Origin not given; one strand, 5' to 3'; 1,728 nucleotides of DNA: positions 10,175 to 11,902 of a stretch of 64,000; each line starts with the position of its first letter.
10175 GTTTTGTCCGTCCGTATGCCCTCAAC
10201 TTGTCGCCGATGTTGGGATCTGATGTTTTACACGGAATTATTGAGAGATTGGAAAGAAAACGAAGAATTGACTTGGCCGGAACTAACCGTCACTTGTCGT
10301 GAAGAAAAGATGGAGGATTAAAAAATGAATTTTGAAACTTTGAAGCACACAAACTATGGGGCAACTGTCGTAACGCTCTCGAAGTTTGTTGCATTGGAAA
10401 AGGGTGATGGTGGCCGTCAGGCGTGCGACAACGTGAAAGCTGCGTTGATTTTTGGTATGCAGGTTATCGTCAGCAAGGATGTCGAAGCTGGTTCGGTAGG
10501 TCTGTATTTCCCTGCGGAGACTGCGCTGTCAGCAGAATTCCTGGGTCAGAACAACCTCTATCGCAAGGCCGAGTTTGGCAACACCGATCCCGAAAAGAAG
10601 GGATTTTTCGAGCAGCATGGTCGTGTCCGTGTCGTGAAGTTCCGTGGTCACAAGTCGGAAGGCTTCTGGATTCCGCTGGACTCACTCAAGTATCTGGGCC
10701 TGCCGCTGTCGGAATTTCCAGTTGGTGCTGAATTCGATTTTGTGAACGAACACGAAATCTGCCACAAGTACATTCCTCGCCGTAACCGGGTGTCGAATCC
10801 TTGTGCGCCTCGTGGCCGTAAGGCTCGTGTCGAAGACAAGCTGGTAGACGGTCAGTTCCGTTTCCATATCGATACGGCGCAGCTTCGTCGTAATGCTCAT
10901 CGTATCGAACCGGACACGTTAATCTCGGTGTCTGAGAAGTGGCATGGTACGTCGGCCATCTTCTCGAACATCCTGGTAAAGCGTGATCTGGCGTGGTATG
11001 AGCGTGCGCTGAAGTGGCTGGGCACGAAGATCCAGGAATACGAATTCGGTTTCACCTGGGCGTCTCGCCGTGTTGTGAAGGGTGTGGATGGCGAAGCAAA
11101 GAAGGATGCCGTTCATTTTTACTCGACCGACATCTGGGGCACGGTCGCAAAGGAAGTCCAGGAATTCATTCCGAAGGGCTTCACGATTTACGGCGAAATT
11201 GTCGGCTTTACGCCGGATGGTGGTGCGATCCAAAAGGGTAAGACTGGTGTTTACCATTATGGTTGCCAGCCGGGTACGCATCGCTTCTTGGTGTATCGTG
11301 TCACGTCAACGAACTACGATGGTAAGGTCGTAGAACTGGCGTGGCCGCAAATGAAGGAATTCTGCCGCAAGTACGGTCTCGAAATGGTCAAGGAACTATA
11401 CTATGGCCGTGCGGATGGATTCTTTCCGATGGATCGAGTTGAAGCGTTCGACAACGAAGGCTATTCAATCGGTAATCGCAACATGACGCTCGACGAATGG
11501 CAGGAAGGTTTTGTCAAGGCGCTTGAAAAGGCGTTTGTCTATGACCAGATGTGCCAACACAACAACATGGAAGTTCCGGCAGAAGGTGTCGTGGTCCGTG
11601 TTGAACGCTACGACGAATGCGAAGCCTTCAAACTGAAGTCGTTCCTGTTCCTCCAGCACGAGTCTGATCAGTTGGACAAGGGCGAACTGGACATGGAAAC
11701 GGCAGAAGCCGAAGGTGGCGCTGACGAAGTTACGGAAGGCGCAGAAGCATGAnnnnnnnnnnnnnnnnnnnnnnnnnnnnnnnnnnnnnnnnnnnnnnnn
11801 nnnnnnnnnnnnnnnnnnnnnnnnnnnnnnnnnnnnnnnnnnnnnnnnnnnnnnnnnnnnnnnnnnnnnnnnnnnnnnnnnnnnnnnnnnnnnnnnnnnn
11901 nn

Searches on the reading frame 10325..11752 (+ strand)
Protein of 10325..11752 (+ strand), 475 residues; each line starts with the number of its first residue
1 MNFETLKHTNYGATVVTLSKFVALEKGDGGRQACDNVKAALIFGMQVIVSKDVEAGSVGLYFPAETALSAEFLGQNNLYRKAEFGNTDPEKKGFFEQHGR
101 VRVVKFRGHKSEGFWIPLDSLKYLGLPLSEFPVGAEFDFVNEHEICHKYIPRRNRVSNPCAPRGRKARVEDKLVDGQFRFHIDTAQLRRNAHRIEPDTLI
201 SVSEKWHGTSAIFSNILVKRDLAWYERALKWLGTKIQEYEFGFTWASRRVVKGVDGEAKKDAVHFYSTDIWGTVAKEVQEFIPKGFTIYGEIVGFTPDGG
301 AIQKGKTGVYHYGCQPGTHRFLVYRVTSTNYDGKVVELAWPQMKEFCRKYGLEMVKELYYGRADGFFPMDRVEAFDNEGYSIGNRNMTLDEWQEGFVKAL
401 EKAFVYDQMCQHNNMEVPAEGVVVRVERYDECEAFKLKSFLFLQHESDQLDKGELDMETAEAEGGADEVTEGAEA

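Call 8: search_protein_families(library=pfam, proteins=[window:10325-11752:+], max_evalue=0.001)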
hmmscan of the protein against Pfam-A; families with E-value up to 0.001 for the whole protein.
window:10325-11752:+ (475 aa): 2 families
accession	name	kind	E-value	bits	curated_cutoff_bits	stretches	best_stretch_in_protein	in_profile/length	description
PF09414.15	RNA_ligase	-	3.7e-10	40.6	27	1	202-430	5-161/171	RNA ligase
PF21189.3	PHA02142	-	0.00031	21.6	27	0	34-118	16-92/92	PHA02142 OB-fold domain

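Call 10: search_protein_families(library=phrogs, proteins=[window:10325-11752:+], max_evalue=0.00001)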
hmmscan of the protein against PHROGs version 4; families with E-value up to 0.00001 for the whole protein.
window:10325-11752:+ (475 aa): 2 families
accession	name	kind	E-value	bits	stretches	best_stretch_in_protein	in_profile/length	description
phrog_968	-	DNA, RNA and nucleotide metabolism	4.4e-61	208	1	5-452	3-398/398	RNA ligase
phrog_548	-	DNA, RNA and nucleotide metabolism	3.9e-06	27.2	0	282-448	96-239/341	RNA ligase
